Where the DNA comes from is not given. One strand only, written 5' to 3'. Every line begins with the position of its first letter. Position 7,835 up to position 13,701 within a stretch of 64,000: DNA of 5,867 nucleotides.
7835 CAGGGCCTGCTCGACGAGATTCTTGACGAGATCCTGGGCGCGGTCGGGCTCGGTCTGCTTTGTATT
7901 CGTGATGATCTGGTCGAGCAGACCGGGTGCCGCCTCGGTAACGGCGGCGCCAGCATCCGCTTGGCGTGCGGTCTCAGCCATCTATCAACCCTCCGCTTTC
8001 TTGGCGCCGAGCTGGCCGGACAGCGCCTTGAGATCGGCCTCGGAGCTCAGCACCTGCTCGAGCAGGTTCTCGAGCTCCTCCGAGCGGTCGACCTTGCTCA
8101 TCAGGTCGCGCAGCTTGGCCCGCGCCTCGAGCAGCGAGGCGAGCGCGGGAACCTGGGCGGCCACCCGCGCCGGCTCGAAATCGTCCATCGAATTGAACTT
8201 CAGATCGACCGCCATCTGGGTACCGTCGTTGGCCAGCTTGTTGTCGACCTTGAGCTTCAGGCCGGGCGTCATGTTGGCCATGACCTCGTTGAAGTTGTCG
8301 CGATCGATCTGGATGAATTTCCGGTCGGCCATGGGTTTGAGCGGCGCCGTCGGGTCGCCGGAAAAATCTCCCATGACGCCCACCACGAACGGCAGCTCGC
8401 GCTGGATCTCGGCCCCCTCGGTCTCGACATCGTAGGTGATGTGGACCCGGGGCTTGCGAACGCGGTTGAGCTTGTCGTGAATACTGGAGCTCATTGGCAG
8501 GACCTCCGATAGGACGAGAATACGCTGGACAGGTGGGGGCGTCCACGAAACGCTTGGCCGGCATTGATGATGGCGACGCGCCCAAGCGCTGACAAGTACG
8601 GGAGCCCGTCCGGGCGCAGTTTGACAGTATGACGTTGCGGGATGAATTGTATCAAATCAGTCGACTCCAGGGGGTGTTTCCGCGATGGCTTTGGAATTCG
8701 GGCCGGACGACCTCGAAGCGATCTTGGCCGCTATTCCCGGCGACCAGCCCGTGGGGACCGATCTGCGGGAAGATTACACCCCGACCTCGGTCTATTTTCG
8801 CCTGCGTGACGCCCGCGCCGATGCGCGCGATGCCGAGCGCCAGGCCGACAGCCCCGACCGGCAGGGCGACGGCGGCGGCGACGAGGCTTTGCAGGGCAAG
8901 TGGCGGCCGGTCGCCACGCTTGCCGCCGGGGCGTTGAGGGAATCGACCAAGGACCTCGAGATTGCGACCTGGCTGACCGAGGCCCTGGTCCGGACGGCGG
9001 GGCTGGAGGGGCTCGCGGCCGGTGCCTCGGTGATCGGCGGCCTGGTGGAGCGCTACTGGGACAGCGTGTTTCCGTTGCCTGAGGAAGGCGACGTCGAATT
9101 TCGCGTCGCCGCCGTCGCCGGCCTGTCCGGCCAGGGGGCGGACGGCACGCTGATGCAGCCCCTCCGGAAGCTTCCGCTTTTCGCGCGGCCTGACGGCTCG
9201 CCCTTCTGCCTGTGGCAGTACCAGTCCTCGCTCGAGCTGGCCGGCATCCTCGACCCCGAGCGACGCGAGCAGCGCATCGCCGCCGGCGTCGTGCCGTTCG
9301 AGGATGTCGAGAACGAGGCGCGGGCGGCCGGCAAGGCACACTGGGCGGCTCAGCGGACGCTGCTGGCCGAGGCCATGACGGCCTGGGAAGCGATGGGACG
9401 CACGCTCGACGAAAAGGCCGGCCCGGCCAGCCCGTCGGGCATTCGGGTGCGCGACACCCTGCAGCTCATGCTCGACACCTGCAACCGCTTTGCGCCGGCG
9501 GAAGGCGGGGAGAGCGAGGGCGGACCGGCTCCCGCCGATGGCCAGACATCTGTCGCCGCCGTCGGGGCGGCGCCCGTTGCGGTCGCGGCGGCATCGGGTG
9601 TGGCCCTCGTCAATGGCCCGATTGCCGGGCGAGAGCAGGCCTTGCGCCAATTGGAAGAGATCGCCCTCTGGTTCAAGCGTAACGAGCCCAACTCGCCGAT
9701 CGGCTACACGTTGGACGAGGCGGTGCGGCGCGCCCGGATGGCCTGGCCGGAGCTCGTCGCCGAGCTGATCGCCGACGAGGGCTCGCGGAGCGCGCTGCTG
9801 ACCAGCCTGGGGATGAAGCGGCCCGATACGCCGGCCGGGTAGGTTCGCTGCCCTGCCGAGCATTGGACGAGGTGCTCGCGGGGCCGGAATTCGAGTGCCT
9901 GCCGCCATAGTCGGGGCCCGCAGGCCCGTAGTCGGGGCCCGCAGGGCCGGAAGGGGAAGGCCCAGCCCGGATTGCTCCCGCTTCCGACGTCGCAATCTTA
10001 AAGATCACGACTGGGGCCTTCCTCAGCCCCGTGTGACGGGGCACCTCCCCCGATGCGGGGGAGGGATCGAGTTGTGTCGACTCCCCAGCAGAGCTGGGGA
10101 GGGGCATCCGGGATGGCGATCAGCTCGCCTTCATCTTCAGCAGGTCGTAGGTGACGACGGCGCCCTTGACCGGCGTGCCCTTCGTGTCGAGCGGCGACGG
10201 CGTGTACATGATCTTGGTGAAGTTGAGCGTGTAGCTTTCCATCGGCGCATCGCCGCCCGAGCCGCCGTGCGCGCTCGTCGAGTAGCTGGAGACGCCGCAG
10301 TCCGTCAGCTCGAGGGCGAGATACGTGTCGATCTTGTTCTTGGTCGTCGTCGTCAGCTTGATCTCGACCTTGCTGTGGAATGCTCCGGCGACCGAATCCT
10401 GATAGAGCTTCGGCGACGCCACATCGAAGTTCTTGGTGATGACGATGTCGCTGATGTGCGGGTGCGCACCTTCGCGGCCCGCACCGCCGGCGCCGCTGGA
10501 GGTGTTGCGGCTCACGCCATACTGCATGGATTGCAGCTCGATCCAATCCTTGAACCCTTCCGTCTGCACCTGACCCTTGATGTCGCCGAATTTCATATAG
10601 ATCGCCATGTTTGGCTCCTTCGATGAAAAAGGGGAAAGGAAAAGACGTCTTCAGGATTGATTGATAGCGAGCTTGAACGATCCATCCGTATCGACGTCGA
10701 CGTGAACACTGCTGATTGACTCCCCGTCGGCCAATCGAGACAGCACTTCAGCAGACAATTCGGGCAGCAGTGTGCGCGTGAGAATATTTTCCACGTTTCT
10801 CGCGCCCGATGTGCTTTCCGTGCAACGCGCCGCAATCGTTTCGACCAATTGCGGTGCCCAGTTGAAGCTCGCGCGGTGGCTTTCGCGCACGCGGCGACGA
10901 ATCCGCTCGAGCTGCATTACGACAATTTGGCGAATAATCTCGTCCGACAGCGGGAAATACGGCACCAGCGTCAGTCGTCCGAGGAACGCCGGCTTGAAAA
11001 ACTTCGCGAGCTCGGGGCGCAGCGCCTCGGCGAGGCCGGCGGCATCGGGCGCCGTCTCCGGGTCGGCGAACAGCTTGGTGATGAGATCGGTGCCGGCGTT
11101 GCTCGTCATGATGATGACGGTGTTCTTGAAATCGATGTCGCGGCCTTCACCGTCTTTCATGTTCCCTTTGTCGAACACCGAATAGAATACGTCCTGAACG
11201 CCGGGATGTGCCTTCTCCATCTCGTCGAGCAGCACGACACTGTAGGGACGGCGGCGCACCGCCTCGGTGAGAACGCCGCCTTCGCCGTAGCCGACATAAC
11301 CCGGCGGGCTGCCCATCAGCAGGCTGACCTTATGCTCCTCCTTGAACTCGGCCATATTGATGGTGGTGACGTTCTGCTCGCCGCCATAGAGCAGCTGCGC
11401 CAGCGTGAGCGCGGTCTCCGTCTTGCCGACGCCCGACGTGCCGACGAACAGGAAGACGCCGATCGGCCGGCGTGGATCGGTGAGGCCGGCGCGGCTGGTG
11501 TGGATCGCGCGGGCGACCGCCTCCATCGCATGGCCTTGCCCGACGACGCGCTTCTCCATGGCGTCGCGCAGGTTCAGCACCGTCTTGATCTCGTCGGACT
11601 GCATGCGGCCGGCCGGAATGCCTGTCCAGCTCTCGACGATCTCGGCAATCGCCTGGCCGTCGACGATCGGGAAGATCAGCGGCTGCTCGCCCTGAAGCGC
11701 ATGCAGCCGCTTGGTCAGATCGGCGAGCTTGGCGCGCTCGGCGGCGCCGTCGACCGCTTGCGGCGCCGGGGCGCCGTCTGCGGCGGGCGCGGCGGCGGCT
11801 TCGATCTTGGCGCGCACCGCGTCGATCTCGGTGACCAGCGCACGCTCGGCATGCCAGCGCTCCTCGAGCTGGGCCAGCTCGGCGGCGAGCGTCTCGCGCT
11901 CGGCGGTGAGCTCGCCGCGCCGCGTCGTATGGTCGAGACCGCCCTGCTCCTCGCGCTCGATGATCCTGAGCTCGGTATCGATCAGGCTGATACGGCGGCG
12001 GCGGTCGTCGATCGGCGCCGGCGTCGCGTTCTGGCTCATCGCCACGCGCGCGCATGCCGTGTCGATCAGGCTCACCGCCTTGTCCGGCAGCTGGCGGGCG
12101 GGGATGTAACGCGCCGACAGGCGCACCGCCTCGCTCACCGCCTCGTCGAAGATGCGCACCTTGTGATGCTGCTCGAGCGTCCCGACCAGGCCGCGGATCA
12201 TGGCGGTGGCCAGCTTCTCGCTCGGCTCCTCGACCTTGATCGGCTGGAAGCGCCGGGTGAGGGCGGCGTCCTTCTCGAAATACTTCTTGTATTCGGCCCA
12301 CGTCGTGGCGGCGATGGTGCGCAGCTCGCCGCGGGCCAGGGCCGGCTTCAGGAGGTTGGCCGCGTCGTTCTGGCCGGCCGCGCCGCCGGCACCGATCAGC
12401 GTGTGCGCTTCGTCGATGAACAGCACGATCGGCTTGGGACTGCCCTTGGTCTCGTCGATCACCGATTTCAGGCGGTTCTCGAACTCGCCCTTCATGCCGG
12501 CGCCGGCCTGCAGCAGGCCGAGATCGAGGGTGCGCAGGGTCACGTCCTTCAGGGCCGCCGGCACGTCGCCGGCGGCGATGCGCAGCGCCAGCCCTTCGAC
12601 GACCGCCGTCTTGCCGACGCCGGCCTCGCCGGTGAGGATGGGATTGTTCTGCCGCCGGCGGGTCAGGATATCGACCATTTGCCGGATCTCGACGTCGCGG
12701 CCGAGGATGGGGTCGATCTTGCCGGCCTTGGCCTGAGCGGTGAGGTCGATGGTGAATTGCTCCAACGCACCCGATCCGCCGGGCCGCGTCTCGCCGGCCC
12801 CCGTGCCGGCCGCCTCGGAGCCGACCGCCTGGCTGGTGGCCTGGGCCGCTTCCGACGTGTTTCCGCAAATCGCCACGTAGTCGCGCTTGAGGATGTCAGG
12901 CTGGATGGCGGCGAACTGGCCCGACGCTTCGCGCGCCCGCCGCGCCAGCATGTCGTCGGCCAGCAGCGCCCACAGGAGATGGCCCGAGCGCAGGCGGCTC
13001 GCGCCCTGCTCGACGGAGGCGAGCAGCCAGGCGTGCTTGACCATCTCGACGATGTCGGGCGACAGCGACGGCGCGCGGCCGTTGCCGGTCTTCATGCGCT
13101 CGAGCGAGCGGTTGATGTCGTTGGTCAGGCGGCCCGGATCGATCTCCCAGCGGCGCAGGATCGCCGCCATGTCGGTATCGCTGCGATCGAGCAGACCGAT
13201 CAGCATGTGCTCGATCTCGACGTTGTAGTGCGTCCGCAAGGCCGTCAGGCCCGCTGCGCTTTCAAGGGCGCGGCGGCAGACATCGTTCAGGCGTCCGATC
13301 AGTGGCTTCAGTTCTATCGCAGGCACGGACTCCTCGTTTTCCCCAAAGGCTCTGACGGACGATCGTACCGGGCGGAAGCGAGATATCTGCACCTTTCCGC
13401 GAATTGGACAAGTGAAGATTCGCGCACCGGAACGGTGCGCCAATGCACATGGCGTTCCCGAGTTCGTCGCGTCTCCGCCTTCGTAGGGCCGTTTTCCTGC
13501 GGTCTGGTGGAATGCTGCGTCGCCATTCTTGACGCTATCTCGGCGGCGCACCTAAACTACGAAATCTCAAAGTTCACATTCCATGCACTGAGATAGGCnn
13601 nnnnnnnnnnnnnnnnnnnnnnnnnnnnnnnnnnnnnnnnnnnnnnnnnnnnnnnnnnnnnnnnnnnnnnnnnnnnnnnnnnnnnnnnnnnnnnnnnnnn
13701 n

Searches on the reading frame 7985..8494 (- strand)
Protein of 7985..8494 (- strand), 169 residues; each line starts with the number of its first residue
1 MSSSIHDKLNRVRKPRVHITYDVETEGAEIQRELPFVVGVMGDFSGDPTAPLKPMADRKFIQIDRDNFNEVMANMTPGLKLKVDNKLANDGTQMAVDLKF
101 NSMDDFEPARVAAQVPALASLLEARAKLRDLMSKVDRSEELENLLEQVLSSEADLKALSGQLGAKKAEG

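Call 7: search_protein_families(library=pfam, proteins=[window:7985-8494:-], max_evalue=0.001)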
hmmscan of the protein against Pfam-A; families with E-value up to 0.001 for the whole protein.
window:7985-8494:- (169 aa): 1 family
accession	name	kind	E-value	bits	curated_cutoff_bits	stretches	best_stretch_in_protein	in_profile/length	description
PF05591.17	T6SS_VipA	-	3.2e-62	209.4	24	1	10-162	2-154/155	Type VI secretion system, VipA, VC_A0107 or Hcp2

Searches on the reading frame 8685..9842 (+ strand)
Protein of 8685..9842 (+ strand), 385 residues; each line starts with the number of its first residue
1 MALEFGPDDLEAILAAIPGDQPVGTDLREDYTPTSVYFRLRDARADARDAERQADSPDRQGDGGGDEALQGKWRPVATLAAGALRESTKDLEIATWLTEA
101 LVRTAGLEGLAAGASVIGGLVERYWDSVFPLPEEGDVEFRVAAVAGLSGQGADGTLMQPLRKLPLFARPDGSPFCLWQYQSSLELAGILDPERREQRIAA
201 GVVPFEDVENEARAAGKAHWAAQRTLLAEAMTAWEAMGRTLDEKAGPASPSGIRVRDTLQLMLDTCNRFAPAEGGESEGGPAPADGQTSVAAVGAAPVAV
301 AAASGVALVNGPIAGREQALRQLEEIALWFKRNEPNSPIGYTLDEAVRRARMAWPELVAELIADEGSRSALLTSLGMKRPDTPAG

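Call 7: search_protein_families(library=pfam, proteins=[window:8685-9842:+], max_evalue=0.001)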
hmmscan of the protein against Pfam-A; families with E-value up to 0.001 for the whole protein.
window:8685-9842:+ (385 aa): 1 family
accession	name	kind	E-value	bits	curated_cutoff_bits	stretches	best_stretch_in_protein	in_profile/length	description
PF06812.17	ImpA_N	-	1.3e-31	109.6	26.9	1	14-148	1-118/119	ImpA, N-terminal, type VI secretion system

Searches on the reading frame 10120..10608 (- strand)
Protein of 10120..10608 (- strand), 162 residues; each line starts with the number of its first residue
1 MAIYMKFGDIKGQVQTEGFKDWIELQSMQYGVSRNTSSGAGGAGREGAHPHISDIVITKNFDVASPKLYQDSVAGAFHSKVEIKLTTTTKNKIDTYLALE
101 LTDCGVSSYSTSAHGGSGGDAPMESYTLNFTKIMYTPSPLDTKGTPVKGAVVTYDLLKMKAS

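Call 7: search_protein_families(library=pfam, proteins=[window:10120-10608:-], max_evalue=0.001)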
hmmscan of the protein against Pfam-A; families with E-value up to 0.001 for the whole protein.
window:10120-10608:- (162 aa): 1 family
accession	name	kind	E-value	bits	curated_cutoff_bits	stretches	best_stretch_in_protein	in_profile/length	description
PF05638.18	T6SS_HCP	-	3.4e-31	108.6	23.5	1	4-135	1-127/129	Type VI secretion system effector, Hcp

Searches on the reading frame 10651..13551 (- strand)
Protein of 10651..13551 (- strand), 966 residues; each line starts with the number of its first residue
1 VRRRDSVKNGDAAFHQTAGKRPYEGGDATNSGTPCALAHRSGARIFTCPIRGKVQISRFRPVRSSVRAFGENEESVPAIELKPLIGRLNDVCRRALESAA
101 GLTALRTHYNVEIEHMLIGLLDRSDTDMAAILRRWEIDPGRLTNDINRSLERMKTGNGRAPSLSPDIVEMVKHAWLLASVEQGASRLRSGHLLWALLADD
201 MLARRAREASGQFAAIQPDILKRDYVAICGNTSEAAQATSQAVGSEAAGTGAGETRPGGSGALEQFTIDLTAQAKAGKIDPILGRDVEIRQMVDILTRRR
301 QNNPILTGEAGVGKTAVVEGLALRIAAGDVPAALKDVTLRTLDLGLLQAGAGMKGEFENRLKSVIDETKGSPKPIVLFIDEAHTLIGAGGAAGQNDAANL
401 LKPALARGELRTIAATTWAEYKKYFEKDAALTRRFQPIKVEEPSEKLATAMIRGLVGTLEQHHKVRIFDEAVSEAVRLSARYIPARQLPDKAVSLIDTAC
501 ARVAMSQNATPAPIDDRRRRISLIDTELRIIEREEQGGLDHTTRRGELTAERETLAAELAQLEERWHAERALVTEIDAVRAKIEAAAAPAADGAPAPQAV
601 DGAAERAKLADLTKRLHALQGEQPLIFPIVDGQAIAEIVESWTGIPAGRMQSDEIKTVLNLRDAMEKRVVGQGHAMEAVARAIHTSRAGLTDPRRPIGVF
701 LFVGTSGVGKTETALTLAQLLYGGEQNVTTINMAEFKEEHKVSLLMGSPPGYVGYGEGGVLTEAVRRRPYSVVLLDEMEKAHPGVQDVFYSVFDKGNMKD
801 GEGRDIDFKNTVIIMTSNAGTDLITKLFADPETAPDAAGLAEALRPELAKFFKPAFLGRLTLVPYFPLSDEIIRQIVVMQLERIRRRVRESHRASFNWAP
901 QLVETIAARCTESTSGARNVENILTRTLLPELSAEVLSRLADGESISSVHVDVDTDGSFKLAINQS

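Call 7: search_protein_families(library=pfam, proteins=[window:10651-13551:-], max_evalue=0.001)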
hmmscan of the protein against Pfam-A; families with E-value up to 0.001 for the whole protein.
window:10651-13551:- (966 aa): 12 families
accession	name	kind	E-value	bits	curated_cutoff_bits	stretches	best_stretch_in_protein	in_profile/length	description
PF07724.20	AAA_2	-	5e-55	186.5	27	1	695-861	1-164/166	AAA domain (Cdc48 subfamily)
PF17871.7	AAA_lid_9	-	3.8e-29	101.1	22.8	1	445-537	2-94/104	AAA lid domain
PF00004.35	AAA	-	8.1e-17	62.3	21.2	2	305-418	2-110/131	ATPase family associated with various cellular activities (AAA)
PF10431.15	ClpB_D2-small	-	8.2e-14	51.9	21.9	1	868-944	1-77/81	C-terminal, D2-small domain, of ClpB protein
PF07728.20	AAA_5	-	4.8e-12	46.5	22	1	700-819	2-123/139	AAA domain (dynein-related subfamily)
PF13191.12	AAA_16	-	2.2e-10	41.7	32.6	1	282-383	2-142/167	AAA ATPase domain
PF13401.12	AAA_22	-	3.2e-07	31.2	27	0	300-399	4-102/130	AAA domain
PF02861.25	Clp_N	-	2.2e-06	28.2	20.7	0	110-150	12-52/53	Clp amino terminal domain, pathogenicity island component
PF00158.32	Sigma54_activat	-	6.7e-05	23.1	20.2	0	700-819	25-144/168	Sigma-54 interaction domain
PF05729.18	NACHT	-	0.00017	21.9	26.7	0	305-333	4-32/167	NACHT domain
PF20720.3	nSTAND3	-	0.00021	21.5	27.2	0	291-327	9-43/155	Novel STAND NTPase 3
PF12775.13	AAA_7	-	0.00082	19.4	25.8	0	290-322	23-54/181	P-loop containing dynein motor region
